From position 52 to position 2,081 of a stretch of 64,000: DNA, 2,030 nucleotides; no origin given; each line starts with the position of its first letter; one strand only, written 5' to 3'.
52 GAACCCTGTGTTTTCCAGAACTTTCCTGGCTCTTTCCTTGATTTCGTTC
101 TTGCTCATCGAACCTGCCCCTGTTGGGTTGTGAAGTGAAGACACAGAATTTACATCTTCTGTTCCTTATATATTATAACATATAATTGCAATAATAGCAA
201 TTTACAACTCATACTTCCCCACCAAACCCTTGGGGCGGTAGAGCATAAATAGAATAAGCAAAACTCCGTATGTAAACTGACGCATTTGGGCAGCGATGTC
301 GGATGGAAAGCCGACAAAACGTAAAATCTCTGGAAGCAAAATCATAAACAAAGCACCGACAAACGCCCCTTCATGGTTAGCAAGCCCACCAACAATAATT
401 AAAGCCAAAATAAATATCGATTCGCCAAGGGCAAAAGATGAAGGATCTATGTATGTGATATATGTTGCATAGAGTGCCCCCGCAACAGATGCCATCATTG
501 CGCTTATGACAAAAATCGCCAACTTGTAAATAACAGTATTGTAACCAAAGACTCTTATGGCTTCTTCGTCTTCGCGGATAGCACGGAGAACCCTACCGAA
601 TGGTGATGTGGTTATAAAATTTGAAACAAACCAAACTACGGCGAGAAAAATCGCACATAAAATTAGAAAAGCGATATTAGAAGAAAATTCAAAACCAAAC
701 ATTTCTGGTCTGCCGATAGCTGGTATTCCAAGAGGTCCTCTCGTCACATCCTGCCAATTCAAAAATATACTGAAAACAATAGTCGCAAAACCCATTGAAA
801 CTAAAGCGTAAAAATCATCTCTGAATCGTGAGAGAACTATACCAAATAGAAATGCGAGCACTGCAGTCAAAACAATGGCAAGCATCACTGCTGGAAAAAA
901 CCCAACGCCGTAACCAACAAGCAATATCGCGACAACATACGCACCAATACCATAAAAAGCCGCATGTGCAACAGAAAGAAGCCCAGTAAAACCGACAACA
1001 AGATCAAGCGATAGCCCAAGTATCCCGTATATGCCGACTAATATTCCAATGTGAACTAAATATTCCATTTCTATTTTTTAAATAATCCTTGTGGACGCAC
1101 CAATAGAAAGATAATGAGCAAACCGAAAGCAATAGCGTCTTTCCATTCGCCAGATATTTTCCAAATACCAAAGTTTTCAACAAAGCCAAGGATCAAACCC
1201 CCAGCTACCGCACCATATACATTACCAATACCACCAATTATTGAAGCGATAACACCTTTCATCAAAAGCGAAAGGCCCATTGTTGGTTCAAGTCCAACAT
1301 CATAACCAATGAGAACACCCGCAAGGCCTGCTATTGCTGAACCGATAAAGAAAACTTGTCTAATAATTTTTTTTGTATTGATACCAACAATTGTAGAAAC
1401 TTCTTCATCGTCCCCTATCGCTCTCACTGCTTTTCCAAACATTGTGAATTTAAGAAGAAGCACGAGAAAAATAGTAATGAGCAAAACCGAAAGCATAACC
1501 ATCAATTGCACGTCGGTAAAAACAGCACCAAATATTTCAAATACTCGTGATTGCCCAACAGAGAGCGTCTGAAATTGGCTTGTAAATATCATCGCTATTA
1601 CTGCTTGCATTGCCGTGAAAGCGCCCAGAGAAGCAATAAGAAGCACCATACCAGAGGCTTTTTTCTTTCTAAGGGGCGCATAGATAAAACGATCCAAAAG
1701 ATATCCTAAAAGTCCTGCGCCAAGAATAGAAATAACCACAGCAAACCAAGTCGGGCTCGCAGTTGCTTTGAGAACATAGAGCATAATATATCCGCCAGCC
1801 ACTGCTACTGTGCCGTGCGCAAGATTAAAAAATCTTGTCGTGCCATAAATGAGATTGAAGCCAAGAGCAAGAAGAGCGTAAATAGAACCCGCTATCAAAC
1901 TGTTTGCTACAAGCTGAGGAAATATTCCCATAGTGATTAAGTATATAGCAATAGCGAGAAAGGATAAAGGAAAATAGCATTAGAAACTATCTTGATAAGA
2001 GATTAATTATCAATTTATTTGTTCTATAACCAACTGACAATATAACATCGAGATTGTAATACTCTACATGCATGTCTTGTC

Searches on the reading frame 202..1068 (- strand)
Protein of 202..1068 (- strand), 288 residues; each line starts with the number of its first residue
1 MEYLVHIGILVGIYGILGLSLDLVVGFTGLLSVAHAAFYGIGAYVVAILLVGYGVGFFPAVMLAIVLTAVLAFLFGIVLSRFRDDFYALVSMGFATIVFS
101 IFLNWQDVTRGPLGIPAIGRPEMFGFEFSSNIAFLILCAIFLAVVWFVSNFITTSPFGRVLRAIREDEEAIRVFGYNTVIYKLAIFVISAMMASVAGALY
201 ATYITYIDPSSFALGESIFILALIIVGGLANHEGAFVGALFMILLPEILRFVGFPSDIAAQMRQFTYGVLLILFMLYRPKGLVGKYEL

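Call 17: search_protein_families(library=pfam, proteins=[window:202-1068:-], max_evalue=0.001)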
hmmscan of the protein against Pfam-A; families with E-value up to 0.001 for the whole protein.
window:202-1068:- (288 aa): 1 family
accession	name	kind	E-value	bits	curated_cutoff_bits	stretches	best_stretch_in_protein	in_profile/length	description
PF02653.21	BPD_transp_2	-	2e-46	158.8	26.8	1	6-274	4-268/269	Branched-chain amino acid transport system / permease component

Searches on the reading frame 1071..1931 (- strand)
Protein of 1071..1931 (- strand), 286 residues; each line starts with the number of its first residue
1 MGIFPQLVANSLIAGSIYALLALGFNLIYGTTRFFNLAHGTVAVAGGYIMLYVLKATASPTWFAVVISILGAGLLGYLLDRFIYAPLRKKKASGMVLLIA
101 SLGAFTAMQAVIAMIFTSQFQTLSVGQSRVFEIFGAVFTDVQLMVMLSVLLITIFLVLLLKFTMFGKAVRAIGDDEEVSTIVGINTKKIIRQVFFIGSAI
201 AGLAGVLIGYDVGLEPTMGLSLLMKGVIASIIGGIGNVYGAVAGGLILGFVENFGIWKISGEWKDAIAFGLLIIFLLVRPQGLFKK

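Call 17: search_protein_families(library=pfam, proteins=[window:1071-1931:-], max_evalue=0.001)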
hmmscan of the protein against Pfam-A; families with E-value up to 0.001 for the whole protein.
window:1071-1931:- (286 aa): 1 family
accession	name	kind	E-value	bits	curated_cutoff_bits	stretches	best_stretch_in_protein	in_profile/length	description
PF02653.21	BPD_transp_2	-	1.5e-43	149.3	26.8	1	8-276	2-269/269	Branched-chain amino acid transport system / permease component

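Call 34: find_encoding_contigs(protein=window:1071-1931:-, flank=10000, max_places=3)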
Protein window:1071-1931:- (286 aa): no gene with exactly this product is on record in the collection.
